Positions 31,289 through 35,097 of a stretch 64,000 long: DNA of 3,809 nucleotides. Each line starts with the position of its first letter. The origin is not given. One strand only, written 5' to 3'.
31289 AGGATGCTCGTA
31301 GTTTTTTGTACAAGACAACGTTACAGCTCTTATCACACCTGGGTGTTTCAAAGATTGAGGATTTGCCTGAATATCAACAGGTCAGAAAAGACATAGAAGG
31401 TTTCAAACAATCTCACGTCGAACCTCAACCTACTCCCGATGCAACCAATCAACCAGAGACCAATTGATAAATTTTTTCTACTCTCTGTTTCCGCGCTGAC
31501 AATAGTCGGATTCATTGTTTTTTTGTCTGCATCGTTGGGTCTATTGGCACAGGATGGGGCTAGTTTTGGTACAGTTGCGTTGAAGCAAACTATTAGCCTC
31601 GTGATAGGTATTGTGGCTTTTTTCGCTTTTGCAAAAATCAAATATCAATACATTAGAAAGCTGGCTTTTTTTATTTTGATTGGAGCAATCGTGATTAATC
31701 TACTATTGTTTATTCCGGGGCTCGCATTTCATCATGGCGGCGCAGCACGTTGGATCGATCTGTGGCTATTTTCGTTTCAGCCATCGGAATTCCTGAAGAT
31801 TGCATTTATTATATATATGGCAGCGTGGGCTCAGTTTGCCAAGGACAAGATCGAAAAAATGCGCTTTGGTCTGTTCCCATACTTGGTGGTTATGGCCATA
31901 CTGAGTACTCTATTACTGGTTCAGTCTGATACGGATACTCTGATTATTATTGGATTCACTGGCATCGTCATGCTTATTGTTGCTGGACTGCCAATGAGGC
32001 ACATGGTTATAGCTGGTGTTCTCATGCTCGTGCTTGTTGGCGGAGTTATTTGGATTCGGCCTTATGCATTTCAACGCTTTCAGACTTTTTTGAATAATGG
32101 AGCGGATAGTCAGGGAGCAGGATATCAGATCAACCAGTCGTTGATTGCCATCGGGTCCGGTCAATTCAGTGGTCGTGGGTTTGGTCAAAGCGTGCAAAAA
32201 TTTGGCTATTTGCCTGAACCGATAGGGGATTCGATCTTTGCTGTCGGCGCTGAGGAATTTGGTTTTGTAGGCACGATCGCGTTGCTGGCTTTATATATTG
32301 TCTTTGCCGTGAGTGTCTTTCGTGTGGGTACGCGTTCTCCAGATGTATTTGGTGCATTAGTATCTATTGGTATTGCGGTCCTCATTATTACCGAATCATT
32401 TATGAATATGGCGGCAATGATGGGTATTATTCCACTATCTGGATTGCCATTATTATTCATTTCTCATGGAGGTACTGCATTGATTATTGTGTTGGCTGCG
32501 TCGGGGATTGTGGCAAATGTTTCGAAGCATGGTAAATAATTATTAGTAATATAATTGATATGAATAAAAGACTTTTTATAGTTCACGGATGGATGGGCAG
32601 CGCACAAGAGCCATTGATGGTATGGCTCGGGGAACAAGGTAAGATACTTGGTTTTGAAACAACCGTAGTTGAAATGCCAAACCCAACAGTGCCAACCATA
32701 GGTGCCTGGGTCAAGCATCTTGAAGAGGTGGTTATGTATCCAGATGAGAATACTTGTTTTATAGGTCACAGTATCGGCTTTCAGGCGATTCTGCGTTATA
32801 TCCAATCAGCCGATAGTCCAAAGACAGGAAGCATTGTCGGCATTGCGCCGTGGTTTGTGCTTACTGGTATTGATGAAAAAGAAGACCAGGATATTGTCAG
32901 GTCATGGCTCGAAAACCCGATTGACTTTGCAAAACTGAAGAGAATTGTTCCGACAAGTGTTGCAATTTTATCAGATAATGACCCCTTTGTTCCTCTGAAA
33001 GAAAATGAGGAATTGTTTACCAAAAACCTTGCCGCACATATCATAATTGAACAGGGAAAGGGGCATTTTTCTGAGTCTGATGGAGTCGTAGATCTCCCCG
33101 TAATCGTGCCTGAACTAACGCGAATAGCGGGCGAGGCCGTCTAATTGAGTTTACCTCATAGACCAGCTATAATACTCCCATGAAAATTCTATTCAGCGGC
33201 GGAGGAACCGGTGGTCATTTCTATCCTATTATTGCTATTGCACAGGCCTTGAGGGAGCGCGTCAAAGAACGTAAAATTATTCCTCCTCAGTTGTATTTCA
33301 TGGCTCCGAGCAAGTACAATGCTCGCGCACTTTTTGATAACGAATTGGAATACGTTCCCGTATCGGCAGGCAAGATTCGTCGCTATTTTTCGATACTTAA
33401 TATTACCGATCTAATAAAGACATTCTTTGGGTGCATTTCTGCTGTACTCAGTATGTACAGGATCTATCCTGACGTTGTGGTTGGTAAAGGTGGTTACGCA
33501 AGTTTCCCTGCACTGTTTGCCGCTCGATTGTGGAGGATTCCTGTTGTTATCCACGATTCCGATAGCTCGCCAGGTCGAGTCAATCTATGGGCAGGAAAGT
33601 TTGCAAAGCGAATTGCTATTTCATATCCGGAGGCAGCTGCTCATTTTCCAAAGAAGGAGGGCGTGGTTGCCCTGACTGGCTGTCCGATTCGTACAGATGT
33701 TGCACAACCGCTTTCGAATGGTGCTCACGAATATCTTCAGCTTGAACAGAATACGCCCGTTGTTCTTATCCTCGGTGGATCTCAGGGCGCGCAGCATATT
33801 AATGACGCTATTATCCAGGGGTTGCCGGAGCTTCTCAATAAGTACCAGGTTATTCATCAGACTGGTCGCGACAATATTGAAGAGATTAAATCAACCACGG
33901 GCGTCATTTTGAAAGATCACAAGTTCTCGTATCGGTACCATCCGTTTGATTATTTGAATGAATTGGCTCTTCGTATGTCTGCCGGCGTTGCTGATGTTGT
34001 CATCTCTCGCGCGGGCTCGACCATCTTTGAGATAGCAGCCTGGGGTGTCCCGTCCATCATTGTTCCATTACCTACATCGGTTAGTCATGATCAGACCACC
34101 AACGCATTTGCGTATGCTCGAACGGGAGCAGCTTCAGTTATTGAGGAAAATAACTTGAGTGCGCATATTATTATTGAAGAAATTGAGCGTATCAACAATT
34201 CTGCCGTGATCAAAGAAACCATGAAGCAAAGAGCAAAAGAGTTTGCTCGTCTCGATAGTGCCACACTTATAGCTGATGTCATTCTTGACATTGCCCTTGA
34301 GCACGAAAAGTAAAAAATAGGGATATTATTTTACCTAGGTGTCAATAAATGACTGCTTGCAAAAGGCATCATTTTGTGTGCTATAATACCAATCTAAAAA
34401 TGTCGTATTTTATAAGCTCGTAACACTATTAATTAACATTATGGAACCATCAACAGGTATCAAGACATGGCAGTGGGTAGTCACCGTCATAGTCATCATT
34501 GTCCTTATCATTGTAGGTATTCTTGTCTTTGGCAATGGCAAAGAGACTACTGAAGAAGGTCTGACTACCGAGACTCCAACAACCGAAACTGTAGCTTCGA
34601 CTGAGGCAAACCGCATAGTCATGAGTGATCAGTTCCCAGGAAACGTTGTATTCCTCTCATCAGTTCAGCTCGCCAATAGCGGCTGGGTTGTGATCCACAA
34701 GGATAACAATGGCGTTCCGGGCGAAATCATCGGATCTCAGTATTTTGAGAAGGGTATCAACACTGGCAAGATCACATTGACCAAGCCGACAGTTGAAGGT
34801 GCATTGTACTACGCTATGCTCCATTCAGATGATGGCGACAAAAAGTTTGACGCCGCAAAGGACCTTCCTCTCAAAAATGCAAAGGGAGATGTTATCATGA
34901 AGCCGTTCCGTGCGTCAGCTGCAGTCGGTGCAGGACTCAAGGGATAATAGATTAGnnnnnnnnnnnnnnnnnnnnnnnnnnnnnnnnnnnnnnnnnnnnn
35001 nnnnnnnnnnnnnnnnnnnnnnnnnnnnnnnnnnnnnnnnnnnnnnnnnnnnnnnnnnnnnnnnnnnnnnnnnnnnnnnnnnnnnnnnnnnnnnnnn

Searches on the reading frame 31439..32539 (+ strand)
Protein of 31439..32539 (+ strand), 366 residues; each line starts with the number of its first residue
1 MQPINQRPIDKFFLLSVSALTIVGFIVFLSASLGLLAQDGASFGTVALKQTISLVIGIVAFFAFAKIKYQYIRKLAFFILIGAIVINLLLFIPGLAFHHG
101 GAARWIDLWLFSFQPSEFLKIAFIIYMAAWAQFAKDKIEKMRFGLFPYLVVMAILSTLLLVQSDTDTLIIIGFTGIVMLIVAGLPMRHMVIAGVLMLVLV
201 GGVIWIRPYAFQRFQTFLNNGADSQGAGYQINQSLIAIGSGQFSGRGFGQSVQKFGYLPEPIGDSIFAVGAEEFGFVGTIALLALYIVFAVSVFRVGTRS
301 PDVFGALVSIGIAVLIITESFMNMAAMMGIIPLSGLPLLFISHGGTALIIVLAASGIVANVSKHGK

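Call 32: search_protein_families(library=pfam, proteins=[window:31439-32539:+], max_evalue=0.001)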
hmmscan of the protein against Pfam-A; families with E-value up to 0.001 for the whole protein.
window:31439-32539:+ (366 aa): 1 family
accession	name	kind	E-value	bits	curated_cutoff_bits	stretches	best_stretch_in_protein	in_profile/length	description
PF01098.24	FTSW_RODA_SPOVE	-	4.2e-87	292.9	26.4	1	13-364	4-353/356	Cell cycle protein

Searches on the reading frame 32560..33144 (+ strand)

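Call 32: search_protein_families(library=pfam, proteins=[window:32560-33144:+], max_evalue=0.001)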
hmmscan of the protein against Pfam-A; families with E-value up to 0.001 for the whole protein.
window:32560-33144:+ (194 aa): 1 family
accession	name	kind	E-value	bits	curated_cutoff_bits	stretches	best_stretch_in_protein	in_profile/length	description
PF06821.19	Ser_hydrolase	-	4.6e-14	53.1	22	1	6-184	2-168/172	Serine hydrolase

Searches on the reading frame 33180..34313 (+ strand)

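Call 33: search_protein_families(library=pfam, proteins=[window:33180-34313:+], max_evalue=0.001)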
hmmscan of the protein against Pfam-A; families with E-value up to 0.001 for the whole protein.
window:33180-34313:+ (377 aa): 2 families
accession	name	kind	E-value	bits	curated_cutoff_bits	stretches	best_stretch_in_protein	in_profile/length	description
PF04101.22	Glyco_tran_28_C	-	2.4e-31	109.5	22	1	194-356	1-160/166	Glycosyltransferase family 28 C-terminal domain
PF03033.26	Glyco_transf_28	-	7e-28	97.9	26.2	1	3-147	1-139/139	Glycosyltransferase family 28 N-terminal domain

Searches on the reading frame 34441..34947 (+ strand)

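Call 33: search_protein_families(library=pfam, proteins=[window:34441-34947:+], max_evalue=0.001)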
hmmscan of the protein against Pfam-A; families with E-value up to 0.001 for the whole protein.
window:34441-34947:+ (168 aa): 1 family
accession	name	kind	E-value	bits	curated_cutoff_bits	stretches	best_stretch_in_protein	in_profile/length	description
PF23951.1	DUF7282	-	1.7e-14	54.4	27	1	60-154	4-107/112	Domain of unknown function (DUF7282)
